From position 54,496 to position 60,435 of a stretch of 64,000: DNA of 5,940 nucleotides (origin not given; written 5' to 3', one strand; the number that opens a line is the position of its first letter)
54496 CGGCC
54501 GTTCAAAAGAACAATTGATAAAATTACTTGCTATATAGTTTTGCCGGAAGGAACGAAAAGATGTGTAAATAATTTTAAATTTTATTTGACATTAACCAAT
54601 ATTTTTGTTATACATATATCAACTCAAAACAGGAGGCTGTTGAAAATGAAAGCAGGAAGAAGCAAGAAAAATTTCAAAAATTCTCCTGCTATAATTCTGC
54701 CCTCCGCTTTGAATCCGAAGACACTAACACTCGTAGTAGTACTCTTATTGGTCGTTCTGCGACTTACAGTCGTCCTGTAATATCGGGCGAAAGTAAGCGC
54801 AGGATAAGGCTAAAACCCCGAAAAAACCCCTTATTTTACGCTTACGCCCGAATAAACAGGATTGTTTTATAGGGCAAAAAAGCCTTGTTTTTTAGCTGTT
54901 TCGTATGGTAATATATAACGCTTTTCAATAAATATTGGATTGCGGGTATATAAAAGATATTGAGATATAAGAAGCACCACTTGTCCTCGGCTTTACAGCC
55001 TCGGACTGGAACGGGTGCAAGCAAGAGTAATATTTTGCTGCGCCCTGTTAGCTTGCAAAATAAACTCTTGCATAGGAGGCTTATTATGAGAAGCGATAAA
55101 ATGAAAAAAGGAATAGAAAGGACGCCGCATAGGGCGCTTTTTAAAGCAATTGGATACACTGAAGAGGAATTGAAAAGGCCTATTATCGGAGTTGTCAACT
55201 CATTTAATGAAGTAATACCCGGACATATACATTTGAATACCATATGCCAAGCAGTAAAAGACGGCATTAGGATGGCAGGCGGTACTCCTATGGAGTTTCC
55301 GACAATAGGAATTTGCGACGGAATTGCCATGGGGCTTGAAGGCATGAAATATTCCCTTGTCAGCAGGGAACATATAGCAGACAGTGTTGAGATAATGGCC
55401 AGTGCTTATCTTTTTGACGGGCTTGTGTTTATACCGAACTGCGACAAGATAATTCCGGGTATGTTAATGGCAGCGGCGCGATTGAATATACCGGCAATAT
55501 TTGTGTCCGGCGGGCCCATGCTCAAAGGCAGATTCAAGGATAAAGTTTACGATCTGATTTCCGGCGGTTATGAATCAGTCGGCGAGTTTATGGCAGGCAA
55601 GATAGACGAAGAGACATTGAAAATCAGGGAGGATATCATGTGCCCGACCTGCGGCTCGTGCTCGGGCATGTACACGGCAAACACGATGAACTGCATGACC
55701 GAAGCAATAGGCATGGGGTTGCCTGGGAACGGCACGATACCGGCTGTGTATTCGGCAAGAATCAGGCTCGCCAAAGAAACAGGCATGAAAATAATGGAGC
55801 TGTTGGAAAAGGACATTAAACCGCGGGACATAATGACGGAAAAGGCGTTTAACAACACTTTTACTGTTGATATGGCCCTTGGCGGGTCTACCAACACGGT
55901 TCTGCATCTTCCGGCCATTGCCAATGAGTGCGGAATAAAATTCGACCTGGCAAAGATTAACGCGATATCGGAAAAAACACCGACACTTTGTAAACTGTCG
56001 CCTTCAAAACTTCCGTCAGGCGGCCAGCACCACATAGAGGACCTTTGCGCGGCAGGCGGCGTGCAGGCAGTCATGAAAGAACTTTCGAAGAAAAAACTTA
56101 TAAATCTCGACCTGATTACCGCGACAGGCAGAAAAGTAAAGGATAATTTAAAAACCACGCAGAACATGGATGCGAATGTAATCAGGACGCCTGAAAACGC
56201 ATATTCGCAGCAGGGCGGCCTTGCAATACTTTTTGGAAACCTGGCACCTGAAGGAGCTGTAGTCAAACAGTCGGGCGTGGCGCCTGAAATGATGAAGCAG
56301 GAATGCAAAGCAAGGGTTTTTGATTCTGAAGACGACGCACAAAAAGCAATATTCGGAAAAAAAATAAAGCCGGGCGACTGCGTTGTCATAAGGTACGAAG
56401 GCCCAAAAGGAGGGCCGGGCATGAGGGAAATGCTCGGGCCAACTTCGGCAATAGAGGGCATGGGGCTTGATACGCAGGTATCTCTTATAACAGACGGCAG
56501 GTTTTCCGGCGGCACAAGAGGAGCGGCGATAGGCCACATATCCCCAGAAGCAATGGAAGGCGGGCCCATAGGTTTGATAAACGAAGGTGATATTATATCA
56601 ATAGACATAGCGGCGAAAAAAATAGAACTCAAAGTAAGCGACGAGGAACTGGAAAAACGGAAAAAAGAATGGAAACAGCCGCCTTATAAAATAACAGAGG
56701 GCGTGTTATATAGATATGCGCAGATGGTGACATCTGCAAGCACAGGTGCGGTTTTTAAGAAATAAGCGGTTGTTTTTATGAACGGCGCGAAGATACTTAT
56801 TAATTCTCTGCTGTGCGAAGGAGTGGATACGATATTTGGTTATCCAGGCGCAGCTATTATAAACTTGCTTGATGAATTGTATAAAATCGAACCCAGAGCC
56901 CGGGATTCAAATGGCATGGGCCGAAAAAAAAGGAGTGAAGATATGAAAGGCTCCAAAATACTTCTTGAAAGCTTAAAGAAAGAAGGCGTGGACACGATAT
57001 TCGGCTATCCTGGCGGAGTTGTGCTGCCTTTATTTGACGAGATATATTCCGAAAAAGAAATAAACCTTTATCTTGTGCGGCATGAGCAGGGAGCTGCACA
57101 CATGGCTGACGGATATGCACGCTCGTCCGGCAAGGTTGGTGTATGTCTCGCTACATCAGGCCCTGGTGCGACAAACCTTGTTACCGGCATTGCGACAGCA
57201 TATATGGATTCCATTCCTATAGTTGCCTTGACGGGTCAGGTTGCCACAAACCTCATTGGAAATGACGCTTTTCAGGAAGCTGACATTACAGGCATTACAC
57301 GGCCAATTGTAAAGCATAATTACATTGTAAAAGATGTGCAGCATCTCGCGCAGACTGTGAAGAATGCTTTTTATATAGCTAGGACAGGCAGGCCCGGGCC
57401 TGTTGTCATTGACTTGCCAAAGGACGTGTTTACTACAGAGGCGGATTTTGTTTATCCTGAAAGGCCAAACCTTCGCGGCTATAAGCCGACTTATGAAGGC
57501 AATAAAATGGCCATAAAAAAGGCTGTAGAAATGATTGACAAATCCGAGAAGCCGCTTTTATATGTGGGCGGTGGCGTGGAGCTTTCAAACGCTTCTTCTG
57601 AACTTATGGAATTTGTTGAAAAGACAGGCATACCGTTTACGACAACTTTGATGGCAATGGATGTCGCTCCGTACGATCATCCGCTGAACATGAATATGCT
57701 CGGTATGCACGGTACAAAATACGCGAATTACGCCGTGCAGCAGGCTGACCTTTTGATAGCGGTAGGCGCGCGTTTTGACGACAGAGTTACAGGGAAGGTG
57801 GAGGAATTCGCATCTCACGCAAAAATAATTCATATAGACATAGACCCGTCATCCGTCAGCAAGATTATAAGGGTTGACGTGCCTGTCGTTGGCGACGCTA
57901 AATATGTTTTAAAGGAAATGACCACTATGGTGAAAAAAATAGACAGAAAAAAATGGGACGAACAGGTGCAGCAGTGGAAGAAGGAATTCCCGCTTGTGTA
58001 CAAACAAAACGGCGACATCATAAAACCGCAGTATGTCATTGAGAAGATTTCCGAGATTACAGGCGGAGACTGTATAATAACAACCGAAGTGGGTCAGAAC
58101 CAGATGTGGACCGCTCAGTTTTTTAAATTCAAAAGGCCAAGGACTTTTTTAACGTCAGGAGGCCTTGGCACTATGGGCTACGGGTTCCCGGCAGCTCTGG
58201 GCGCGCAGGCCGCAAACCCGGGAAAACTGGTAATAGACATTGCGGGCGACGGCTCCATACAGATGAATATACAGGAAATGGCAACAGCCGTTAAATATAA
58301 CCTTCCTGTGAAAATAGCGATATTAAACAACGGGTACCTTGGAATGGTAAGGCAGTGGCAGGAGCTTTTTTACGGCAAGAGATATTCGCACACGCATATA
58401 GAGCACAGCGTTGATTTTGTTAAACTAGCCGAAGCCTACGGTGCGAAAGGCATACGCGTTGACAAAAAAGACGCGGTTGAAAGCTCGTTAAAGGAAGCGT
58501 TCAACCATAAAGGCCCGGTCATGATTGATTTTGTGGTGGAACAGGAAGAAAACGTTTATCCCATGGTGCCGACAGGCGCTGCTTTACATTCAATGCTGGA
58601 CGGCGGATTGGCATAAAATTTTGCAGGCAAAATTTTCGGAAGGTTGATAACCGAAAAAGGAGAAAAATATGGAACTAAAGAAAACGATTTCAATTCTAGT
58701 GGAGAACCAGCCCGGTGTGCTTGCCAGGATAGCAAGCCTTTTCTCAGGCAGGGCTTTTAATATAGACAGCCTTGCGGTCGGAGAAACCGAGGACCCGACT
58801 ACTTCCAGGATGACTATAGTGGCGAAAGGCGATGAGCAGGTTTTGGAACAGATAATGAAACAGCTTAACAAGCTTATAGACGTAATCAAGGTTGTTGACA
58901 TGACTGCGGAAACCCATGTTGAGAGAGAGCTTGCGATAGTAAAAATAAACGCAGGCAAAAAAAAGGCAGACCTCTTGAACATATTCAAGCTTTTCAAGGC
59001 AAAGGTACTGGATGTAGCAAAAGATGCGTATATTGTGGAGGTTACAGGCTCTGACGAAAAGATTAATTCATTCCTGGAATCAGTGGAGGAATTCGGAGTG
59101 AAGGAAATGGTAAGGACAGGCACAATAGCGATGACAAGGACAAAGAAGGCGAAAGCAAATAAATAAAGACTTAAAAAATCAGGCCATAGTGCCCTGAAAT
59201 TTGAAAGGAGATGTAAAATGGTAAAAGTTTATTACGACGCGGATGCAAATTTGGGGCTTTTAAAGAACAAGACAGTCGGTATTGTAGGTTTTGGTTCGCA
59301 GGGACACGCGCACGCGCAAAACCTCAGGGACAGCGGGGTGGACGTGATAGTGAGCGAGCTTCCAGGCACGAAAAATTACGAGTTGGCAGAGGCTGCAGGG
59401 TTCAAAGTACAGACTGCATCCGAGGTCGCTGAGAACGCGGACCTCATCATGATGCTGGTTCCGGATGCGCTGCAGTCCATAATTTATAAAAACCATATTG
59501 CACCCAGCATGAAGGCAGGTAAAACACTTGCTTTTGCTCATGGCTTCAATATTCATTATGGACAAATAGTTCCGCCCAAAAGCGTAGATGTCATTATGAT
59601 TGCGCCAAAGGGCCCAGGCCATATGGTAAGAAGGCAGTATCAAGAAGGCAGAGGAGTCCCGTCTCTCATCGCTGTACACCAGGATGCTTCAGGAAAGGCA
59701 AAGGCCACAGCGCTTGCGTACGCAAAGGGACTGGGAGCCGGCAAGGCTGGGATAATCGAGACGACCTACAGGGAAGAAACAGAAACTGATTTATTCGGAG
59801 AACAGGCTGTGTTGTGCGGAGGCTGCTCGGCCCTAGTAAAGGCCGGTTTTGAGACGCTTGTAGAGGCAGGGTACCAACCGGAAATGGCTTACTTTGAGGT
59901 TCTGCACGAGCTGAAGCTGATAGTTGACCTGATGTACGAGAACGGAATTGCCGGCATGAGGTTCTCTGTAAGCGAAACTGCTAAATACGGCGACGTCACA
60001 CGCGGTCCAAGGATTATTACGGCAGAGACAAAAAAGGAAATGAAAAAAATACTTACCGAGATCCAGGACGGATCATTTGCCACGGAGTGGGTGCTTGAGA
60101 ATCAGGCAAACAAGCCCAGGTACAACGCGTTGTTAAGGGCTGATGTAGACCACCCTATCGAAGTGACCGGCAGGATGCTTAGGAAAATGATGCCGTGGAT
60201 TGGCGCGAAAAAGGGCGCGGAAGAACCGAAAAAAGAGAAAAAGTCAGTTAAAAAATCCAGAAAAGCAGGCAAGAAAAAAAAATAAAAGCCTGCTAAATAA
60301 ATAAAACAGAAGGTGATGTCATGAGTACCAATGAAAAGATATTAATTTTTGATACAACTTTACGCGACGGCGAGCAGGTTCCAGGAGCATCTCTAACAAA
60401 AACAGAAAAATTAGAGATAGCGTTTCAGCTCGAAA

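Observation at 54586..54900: Leader-peptide transcription attenuator controlling the ilvD-ilvB-ilvN-ilvC-leuA-leuC-leuD-leuB operon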

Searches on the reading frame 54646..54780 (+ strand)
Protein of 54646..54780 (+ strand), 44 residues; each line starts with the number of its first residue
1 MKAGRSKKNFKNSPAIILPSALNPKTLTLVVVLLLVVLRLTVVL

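Call 11: find_encoding_contigs(protein=window:54646-54780:+, flank=3000, max_places=6)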
Protein window:54646-54780:+ (44 aa): no gene with exactly this product is on record in the collection.

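Call 27: find_homologous_proteins(query=A1, max_evalue=10)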
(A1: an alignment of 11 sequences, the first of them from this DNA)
Query A1 (11 sequences) (44 aa, profile of the alignment): 23 proteins with E <= 10 among 8000 candidates.
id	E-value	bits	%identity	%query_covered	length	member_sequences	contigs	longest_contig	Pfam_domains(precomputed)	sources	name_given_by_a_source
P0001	1.5e-10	59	33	89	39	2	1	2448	-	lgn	-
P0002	1.7e-10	59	-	-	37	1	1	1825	-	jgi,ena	-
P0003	3.3e-10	58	-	-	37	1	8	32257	-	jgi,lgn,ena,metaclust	jgi:hypothetical protein|metaclust:\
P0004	3.4e-10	58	-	-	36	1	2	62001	-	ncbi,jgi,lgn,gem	-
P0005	4.5e-10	57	-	-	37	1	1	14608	-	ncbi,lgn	-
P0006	1.1e-9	56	-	-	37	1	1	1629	-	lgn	-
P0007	2.9e-9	55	-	-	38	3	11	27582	-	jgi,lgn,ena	jgi:hypothetical protein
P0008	4.1e-9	54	-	-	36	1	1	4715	-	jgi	jgi:hypothetical protein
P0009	1.0e-8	53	-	-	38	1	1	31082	-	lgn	-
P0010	1.1e-8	53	-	-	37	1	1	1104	-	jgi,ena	-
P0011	1.5e-8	52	-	-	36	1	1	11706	-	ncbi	-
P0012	1.9e-8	52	-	-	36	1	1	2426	-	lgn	-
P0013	2.9e-8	52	33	89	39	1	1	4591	-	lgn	-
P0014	4.2e-8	51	100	100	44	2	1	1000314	-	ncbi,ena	-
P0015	1.7e-7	49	-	-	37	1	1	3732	-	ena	-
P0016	4.9e-7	48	-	-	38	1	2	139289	-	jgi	jgi:hypothetical protein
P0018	5.4e-6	44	-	-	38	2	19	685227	-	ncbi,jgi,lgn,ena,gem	jgi:hypothetical protein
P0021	4.5e-5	41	88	57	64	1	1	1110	-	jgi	jgi:hypothetical protein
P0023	1.2e-2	34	-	-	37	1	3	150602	-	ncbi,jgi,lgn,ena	jgi:hypothetical protein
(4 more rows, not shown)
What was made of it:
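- It is called as a hypothetical protein in several public annotations (call 27).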

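Call 29: find_encoding_contigs(protein=P0014, flank=1500, max_places=3)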
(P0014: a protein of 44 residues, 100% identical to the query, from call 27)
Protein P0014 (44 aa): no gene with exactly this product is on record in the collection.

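Call 30: find_encoding_contigs(protein=P0007, flank=2500, max_places=4)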
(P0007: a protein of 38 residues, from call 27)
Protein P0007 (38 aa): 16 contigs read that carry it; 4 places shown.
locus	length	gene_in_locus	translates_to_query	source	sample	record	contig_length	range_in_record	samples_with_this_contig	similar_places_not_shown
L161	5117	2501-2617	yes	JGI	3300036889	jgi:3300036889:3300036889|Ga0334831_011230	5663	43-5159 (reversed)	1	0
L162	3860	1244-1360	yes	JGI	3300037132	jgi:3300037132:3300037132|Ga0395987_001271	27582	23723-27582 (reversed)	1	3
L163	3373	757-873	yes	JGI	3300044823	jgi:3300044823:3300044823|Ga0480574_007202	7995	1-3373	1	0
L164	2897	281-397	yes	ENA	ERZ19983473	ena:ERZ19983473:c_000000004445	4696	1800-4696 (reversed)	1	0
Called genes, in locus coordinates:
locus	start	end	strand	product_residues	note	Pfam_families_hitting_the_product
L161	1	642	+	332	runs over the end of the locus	PF02826:2-Hacid_dh_C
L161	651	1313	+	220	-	PF06283:ThuA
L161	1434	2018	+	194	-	PF07021:MetW (weak), PF13489:Methyltransf_23, PF08241:Methyltransf_11, PF08242:Methyltransf_12 (weak), PF13649:Methyltransf_25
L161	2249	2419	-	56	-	-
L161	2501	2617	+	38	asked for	-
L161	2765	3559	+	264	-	PF13489:Methyltransf_23, PF01135:PCMT (weak), PF01209:Ubie_methyltran, PF05175:MTS, PF13847:Methyltransf_31, PF08241:Methyltransf_11, PF08242:Methyltransf_12, PF13649:Methyltransf_25, +2 more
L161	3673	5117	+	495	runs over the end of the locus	?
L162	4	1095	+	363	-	-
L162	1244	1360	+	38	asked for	-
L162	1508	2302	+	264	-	PF13489:Methyltransf_23, PF01135:PCMT (weak), PF01209:Ubie_methyltran, PF05175:MTS, PF13847:Methyltransf_31, PF08241:Methyltransf_11, PF08242:Methyltransf_12, PF13649:Methyltransf_25, +2 more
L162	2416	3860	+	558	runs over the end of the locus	PF00920:ILVD_EDD_N, PF24877:ILV_EDD_C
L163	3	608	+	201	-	?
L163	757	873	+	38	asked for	-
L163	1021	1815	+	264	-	PF13489:Methyltransf_23, PF01135:PCMT (weak), PF01209:Ubie_methyltran, PF05175:MTS, PF13847:Methyltransf_31, PF08241:Methyltransf_11, PF08242:Methyltransf_12, PF13649:Methyltransf_25, +2 more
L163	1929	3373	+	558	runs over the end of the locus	PF00920:ILVD_EDD_N, PF24877:ILV_EDD_C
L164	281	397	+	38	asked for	-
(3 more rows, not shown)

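Call 32: find_encoding_contigs(protein=P0021, flank=1500, max_places=2)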
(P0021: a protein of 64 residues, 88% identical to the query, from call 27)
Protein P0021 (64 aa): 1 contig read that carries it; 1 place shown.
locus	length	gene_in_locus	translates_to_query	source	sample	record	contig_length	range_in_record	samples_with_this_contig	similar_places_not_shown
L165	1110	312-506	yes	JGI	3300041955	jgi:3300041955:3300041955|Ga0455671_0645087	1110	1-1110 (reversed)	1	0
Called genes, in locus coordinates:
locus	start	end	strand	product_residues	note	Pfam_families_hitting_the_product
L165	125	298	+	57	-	-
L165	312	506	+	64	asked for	-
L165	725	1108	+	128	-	?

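Call 33: find_encoding_contigs(protein=P0009, flank=2000, max_places=2)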
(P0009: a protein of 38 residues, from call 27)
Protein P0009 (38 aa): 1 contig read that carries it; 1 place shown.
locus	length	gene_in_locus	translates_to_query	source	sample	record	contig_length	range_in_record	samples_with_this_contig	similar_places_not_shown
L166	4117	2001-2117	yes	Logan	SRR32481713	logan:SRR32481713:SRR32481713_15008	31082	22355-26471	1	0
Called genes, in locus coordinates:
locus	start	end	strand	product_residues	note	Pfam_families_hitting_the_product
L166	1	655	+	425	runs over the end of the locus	PF06808:DctM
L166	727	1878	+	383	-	PF00248:Aldo_ket_red, PF13183:Fer4_8 (weak), PF13187:Fer4_9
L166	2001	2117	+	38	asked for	-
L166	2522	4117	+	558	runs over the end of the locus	PF00920:ILVD_EDD_N, PF24877:ILV_EDD_C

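Call 34: find_encoding_contigs(protein=P0016, flank=2000, max_places=2)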
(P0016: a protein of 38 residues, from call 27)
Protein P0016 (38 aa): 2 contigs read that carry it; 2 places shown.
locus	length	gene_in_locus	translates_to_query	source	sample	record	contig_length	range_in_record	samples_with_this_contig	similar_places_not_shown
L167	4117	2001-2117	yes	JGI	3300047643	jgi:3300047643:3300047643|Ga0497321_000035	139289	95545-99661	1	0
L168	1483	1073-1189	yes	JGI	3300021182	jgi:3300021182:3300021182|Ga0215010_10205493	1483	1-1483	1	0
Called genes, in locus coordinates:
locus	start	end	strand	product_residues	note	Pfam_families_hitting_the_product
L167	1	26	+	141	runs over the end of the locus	PF13673:Acetyltransf_10 (weak), PF00583:Acetyltransf_1, PF13508:Acetyltransf_7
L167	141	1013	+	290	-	-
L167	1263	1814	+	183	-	PF01797:Y1_Tnp (weak)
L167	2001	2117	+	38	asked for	-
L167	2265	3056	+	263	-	PF02353:CMAS (weak), PF13489:Methyltransf_23, PF01209:Ubie_methyltran, PF05175:MTS, PF13847:Methyltransf_31, PF08241:Methyltransf_11, PF08242:Methyltransf_12, PF13649:Methyltransf_25, +3 more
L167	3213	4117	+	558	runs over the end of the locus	PF00920:ILVD_EDD_N, PF24877:ILV_EDD_C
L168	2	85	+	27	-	?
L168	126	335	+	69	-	-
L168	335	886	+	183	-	PF01797:Y1_Tnp (weak)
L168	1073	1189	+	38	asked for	-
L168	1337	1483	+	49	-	?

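Call 35: find_encoding_contigs(protein=P0023, flank=2000, max_places=2)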
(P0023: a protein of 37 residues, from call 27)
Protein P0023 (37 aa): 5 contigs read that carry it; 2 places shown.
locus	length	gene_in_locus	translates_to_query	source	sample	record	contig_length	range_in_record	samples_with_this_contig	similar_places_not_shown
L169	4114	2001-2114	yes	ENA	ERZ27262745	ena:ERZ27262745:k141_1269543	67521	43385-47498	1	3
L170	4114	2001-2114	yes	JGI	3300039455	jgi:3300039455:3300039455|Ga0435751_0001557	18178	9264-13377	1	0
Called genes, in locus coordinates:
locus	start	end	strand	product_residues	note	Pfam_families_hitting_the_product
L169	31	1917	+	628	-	PF13174:TPR_6 (faint), PF13374:TPR_10 (faint), PF13428:TPR_14 (faint), PF00515:TPR_1 (weak), PF00515:TPR_1 (weak), PF13414:TPR_11 (weak), PF00515:TPR_1 (weak), PF07719:TPR_2 (weak), +7 more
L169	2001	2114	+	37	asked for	-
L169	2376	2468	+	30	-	-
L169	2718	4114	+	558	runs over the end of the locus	PF00920:ILVD_EDD_N, PF24877:ILV_EDD_C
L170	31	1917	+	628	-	PF13174:TPR_6 (faint), PF13374:TPR_10 (faint), PF13428:TPR_14 (faint), PF00515:TPR_1 (weak), PF00515:TPR_1 (weak), PF13414:TPR_11 (weak), PF00515:TPR_1 (weak), PF07719:TPR_2 (weak), +7 more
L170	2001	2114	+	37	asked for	-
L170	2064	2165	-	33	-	-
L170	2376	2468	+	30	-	-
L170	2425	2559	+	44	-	-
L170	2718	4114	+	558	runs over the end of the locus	PF00920:ILVD_EDD_N, PF24877:ILV_EDD_C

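Call 36: find_encoding_contigs(protein=P0008, flank=2000, max_places=2)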
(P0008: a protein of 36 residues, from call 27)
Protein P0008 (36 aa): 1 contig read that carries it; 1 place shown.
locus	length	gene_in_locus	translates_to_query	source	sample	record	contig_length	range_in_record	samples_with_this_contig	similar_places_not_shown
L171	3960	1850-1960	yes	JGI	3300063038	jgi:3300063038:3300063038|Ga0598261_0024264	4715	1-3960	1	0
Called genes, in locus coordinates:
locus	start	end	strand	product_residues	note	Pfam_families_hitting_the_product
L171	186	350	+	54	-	-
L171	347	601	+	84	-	PF19891:DUF6364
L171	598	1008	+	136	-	PF01850:PIN, PF13470:PIN_3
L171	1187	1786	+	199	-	-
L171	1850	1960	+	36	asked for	-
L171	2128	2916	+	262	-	PF02353:CMAS, PF13489:Methyltransf_23, PF01209:Ubie_methyltran, PF01135:PCMT, PF05175:MTS, PF13847:Methyltransf_31, PF08241:Methyltransf_11, PF08242:Methyltransf_12, +4 more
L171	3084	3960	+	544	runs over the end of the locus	?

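Call 37: find_encoding_contigs(protein=P0013, flank=2000, max_places=2)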
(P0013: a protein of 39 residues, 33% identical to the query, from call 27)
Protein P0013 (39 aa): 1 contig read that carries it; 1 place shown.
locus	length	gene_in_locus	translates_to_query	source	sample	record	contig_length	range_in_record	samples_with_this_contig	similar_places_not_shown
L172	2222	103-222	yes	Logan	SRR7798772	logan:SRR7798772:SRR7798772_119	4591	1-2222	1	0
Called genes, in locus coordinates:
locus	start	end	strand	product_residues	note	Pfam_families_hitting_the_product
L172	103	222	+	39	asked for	-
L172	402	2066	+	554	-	PF00920:ILVD_EDD_N, PF24877:ILV_EDD_C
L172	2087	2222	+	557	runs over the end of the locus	PF02776:TPP_enzyme_N, PF00205:TPP_enzyme_M, PF02775:TPP_enzyme_C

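Call 38: find_encoding_contigs(protein=P0012, flank=2000, max_places=2)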
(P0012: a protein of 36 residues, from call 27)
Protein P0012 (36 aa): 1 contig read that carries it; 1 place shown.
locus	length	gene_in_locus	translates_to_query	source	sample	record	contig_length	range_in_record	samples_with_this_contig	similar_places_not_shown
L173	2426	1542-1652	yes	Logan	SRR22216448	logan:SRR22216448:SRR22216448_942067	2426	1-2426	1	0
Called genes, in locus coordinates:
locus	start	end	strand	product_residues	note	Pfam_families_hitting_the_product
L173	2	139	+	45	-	?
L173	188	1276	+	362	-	PF24780:WD40_MABP1-WDR62_1st, PF25173:Beta-prop_WDR3_1st, PF25175:Beta-prop_WDR5, PF23381:Beta-prop_IFT122_1st, PF23409:Beta-prop_EML, PF23414:Beta-prop_EML_2, PF24105:Beta-prop_CAF1B_HIR1, PF24782:WD40_MABP1-WDR62_2nd, +36 more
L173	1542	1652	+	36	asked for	-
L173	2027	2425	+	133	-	?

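Call 53: list_cluster_members(proteins=[P0014, P0018, P0004])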
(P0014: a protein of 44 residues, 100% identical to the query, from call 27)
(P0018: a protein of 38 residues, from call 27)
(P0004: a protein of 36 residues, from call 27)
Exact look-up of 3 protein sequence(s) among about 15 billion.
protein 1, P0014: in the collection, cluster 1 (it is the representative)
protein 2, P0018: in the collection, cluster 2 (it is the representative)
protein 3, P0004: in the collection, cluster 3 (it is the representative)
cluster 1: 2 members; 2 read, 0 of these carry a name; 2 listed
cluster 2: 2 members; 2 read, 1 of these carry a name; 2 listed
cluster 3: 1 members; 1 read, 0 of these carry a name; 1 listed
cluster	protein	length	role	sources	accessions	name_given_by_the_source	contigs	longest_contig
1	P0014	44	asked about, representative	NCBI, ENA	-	-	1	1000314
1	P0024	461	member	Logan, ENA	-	-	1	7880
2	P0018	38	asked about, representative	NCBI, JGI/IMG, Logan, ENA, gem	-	hypothetical protein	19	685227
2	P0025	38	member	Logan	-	-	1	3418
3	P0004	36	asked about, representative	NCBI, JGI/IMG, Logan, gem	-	-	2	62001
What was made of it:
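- Tried and rejected: Cluster look-up gave no accession (call 53), so the organism stays unnamed.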

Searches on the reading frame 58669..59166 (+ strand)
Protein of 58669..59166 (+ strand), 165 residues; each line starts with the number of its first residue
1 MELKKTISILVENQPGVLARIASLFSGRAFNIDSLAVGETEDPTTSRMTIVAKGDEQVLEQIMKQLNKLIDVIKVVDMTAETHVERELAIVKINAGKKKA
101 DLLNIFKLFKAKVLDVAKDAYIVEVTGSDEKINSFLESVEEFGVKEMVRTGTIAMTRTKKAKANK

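Call 9: search_protein_families(library=ncbifam, proteins=[window:58669-59166:+])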
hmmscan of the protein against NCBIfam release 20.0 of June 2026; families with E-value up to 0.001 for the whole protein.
window:58669-59166:+ (165 aa): 8 families
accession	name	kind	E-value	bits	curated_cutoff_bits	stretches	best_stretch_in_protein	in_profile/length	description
NF008864.0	PRK11895.1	equivalog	5.9e-66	221.2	119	1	4-161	3-161/164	acetolactate synthase small subunit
TIGR00119.1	acolac_sm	equivalog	1e-60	204.3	56.9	1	4-158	2-157/158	acetolactate synthase small subunit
NF006036.0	PRK08178.1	equivalog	3.4e-15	55.9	128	1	6-88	16-97/102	acetolactate synthase small subunit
NF005233.0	PRK06737.1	equivalog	2.8e-12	46.6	102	1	5-76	3-74/76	ACT domain-containing protein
NF010078.0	PRK13562.1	equivalog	4.3e-09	36.2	96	1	4-77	2-76/84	ACT domain-containing protein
NF008362.0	PRK11152.1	equivalog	1.8e-07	30.9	68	1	5-78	4-76/85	acetolactate synthase 2 small subunit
TIGR01327.1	PGDH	equivalog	7.7e-05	21.7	454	1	7-76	454-521/525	phosphoglycerate dehydrogenase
NF006352.0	PRK08577.1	equivalog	0.00026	21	140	1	6-75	58-129/136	hypothetical protein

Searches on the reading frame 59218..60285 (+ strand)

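Call 9: search_protein_families(library=ncbifam, proteins=[window:59218-60285:+])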
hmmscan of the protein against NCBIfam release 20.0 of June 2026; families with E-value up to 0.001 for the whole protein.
window:59218-60285:+ (355 aa): 11 families
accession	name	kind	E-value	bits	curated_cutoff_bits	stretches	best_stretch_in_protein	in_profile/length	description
NF004017.0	PRK05479.1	equivalog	3.6e-166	551.9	336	1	1-332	1-332/337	ketol-acid reductoisomerase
NF009940.0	PRK13403.1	equivalog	1.4e-146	487.6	406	1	3-332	2-330/335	ketol-acid reductoisomerase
TIGR00465.1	ilvC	equivalog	4.8e-137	456.1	226.15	1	15-327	1-312/314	ketol-acid reductoisomerase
NF003557.0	PRK05225.1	equivalog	3.1e-56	190.9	713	2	12-201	32-227/491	ketol-acid reductoisomerase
NF043037.1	ThreonDh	equivalog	2.3e-08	33.8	350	1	17-104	2-92/297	L-threonate dehydrogenase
NF004005.0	PRK05476.2-3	equivalog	6e-08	31.9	275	1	15-112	206-299/418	adenosylhomocysteinase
TIGR00936.1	ahcY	equivalog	1.7e-07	30.4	497.6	1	14-112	202-296/416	adenosylhomocysteinase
NF008592.0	PRK11559.1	equivalog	4.5e-07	29.4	397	1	18-101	3-89/296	2-hydroxy-3-oxopropionate reductase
TIGR01505.1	tartro_sem_red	equivalog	5e-07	29.2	340.75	1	20-103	2-88/291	2-hydroxy-3-oxopropionate reductase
NF011633.0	PRK15059.1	equivalog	5.6e-05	22.5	451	1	20-86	3-68/292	2-hydroxy-3-oxopropionate reductase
NF006409.0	PRK08655.1-3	equivalog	0.00026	20.6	310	0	20-102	3-85/290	prephenate dehydrogenase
